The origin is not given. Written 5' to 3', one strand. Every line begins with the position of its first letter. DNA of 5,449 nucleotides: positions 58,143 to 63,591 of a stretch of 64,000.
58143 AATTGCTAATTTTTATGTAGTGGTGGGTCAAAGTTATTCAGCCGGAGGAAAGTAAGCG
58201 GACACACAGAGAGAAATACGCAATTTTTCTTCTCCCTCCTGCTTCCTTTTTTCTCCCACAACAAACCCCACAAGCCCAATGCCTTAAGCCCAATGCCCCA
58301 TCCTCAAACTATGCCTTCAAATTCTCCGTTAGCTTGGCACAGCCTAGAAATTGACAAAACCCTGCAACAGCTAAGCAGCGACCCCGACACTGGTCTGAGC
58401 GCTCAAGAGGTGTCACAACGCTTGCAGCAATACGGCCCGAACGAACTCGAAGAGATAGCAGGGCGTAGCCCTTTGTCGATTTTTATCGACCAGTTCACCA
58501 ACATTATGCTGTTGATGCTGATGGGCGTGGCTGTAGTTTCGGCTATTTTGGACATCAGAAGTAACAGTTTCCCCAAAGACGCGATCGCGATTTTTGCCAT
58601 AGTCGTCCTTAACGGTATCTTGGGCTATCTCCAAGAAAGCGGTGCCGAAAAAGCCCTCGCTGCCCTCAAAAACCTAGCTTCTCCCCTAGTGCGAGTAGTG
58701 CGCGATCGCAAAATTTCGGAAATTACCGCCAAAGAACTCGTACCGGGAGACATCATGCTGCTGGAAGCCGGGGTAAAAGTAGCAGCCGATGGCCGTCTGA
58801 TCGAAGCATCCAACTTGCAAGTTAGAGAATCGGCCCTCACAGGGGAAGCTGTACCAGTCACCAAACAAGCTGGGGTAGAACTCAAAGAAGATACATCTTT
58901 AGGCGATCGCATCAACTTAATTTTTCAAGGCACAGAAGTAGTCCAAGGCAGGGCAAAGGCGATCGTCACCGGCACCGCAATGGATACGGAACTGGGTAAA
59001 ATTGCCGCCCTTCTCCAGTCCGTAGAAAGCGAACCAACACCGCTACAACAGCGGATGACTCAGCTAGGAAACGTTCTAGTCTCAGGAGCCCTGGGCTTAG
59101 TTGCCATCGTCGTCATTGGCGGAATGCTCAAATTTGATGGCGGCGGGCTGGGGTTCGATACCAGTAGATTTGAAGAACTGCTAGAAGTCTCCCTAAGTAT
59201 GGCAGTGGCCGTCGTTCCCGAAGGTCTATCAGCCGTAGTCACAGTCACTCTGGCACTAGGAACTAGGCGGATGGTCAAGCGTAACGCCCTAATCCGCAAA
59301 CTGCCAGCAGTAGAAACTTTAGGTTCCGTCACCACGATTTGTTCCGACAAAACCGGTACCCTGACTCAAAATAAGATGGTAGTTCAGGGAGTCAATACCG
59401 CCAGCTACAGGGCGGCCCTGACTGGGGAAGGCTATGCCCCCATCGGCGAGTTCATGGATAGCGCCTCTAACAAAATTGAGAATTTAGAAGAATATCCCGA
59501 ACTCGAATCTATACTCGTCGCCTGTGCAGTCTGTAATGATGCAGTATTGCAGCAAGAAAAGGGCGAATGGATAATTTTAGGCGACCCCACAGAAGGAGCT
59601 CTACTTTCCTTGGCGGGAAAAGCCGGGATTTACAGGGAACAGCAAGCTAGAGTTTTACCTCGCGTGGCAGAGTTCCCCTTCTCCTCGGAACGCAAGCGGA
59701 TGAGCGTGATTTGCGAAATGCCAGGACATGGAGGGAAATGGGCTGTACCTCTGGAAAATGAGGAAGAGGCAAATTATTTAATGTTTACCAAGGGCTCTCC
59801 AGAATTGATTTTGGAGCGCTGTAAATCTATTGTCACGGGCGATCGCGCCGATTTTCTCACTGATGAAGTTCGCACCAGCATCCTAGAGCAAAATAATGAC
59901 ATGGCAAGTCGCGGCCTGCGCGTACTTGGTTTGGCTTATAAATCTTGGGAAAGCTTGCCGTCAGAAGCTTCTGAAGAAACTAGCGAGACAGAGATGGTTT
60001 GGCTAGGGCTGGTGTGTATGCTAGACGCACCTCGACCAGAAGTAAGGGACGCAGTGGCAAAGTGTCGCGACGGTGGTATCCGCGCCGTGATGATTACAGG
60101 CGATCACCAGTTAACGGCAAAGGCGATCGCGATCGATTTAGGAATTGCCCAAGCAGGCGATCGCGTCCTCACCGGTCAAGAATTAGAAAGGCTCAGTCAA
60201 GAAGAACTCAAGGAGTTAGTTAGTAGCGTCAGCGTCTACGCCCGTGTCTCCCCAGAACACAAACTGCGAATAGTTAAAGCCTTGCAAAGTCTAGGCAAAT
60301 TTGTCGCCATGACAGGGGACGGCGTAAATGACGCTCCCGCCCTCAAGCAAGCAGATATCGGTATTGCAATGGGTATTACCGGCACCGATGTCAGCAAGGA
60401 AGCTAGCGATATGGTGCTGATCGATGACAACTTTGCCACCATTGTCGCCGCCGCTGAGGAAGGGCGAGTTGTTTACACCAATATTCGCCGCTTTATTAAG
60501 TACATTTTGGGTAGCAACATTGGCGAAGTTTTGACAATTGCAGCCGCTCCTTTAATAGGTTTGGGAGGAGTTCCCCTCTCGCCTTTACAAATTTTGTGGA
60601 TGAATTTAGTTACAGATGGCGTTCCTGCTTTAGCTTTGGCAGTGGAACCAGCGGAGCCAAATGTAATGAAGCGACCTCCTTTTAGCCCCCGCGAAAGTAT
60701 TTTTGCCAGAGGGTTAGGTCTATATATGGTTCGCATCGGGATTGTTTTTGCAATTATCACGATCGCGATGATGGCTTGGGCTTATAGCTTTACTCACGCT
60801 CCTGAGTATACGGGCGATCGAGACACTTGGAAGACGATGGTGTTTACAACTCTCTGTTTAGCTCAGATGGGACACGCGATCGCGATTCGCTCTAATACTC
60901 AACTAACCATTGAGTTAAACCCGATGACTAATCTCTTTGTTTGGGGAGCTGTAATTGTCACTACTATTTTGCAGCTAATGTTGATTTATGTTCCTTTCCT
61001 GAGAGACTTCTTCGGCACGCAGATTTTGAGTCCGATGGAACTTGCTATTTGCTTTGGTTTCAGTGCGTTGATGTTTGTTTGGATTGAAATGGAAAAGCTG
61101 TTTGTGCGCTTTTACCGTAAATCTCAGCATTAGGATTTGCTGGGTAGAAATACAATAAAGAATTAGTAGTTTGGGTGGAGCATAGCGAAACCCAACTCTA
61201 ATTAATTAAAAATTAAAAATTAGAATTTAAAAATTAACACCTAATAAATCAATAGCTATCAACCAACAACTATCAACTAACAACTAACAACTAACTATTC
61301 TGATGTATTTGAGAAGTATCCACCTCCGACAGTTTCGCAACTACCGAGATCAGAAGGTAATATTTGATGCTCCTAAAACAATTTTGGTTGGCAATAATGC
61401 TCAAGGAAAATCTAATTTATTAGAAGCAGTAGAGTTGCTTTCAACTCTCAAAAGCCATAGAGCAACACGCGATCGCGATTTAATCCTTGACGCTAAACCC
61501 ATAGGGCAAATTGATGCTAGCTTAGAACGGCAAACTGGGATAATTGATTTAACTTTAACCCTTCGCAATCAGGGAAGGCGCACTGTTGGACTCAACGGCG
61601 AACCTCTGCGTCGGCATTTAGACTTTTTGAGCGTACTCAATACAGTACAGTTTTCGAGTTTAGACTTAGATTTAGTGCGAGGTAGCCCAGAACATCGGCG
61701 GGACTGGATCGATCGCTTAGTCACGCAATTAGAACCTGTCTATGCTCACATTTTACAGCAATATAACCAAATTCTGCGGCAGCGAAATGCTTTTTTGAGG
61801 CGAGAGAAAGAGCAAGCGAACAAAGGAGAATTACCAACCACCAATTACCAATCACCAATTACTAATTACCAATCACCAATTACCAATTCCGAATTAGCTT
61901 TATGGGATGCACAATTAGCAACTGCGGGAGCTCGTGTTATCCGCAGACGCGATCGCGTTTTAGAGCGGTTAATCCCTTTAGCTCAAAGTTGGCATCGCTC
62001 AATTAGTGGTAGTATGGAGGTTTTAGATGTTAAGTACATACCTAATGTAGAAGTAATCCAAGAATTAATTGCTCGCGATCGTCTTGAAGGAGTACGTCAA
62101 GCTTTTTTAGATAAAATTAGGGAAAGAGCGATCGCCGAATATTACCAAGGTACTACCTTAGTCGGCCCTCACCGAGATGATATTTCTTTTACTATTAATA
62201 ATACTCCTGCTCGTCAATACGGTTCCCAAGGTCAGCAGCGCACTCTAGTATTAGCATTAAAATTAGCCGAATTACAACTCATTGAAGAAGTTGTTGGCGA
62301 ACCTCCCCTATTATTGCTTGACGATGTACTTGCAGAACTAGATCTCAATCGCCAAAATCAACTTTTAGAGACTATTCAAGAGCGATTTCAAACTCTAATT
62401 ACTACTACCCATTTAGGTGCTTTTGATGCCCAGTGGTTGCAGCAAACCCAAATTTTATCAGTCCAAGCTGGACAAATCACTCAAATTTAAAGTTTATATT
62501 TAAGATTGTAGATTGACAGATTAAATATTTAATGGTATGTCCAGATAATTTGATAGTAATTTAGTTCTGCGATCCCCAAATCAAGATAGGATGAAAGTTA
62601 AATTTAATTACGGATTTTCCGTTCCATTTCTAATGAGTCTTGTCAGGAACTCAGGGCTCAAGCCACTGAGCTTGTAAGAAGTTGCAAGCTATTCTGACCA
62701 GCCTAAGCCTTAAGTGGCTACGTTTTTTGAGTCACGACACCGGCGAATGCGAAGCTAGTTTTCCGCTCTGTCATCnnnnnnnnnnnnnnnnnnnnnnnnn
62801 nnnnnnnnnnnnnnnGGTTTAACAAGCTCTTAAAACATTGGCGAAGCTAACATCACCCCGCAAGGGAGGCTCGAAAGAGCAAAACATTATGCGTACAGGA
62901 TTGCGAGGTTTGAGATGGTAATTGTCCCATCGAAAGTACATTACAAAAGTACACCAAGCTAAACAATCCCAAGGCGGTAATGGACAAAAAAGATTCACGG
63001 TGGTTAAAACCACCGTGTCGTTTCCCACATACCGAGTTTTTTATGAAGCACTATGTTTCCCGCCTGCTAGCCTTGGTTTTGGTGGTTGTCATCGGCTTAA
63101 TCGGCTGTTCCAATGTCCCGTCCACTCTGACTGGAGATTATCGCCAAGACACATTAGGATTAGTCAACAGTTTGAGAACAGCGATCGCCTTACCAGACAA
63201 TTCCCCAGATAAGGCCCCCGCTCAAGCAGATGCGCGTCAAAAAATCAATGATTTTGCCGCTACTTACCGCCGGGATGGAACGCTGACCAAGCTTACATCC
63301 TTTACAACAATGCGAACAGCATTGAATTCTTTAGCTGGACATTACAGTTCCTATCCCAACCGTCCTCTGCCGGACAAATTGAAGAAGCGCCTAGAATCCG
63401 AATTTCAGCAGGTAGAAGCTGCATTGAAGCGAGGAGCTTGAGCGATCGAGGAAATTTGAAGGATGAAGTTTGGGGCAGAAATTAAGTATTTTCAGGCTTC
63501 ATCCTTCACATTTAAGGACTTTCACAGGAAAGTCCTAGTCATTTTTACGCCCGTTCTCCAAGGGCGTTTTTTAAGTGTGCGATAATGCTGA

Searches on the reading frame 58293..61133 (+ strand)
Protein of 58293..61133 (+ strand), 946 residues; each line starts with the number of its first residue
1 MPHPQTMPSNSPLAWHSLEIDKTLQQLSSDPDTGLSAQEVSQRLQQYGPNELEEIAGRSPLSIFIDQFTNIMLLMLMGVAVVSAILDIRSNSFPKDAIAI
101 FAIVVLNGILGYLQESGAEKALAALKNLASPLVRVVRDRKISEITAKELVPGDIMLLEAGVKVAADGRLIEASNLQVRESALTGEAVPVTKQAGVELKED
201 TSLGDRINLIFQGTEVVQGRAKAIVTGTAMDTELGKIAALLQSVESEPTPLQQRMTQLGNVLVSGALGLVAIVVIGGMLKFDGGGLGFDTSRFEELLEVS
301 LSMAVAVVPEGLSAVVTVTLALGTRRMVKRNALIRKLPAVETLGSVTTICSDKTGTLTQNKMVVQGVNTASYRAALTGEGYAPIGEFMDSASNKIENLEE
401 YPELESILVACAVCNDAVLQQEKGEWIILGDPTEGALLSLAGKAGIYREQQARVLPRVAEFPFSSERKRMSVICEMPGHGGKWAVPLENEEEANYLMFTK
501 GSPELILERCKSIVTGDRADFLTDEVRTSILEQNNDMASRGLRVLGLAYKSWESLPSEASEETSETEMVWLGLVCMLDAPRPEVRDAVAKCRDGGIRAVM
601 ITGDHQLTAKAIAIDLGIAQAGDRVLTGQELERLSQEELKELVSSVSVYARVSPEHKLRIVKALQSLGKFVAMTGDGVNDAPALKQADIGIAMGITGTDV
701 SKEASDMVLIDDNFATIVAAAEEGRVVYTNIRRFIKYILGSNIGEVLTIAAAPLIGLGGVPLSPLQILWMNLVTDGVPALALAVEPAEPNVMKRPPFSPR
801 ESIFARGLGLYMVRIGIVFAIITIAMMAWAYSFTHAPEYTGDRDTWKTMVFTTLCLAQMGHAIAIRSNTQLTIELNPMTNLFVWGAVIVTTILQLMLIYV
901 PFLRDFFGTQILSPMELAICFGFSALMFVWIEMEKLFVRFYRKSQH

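Call 106: search_protein_families(library=pfam, proteins=[window:58293-61133:+], max_evalue=0.001)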
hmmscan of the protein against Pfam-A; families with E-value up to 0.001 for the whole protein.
window:58293-61133:+ (946 aa): 6 families
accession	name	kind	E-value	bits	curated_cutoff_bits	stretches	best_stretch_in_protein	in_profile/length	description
PF00689.26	Cation_ATPase_C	-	3.4e-53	180.5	27.3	1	760-937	2-175/175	Cation transporting ATPase, C-terminus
PF00122.25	E1-E2_ATPase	-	2.6e-47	161.1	28.1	1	128-330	2-181/181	E1-E2 ATPase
PF13246.12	Cation_ATPase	-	9.6e-25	86.9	21.7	1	412-513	1-91/91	Cation transport ATPase (P-type)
PF00690.31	Cation_ATPase_N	-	9.2e-22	76.9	20.4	1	15-83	1-69/69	Cation transporter/ATPase, N-terminus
PF00702.32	Hydrolase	-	1.2e-18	68.7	26.4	1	570-688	87-191/191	haloacid dehalogenase-like hydrolase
PF12710.13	HAD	-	1.7e-05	25.8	27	1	580-685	86-189/189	haloacid dehalogenase-like hydrolase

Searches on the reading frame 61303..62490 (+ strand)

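Call 106: search_protein_families(library=pfam, proteins=[window:61303-62490:+], max_evalue=0.001)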
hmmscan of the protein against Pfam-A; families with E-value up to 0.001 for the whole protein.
window:61303-62490:+ (395 aa): 4 families
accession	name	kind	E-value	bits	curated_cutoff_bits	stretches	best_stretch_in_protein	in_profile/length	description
PF02463.25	SMC_N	-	1.4e-17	64.3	40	1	2-374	1-202/220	RecF/RecN/SMC N terminal domain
PF13175.12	AAA_15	-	1.2e-11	45.4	32.1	1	1-51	1-51/374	AAA ATPase domain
PF13476.12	AAA_23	-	9.2e-10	39.9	27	1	5-145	1-130/201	AAA domain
PF13304.12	AAA_21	-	8.2e-07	29.8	27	0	26-60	2-28/304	AAA domain, putative AbiEii toxin, Type IV TA system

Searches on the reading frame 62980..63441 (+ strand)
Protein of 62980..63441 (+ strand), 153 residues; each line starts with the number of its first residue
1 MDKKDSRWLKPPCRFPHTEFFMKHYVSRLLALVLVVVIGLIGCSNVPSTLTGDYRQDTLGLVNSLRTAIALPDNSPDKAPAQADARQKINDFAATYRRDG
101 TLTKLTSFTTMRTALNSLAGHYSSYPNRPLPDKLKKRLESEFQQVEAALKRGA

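Call 105: search_protein_families(library=ncbifam, proteins=[window:62980-63441:+], max_evalue=0.01)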
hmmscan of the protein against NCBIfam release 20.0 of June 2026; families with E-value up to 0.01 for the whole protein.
window:62980-63441:+ (153 aa): 1 family
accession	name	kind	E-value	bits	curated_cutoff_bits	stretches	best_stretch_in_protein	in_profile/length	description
TIGR03044.1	PS_II_psb27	equivalog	2.7e-52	176.4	117.35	1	23-152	5-135/135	photosystem II protein Psb27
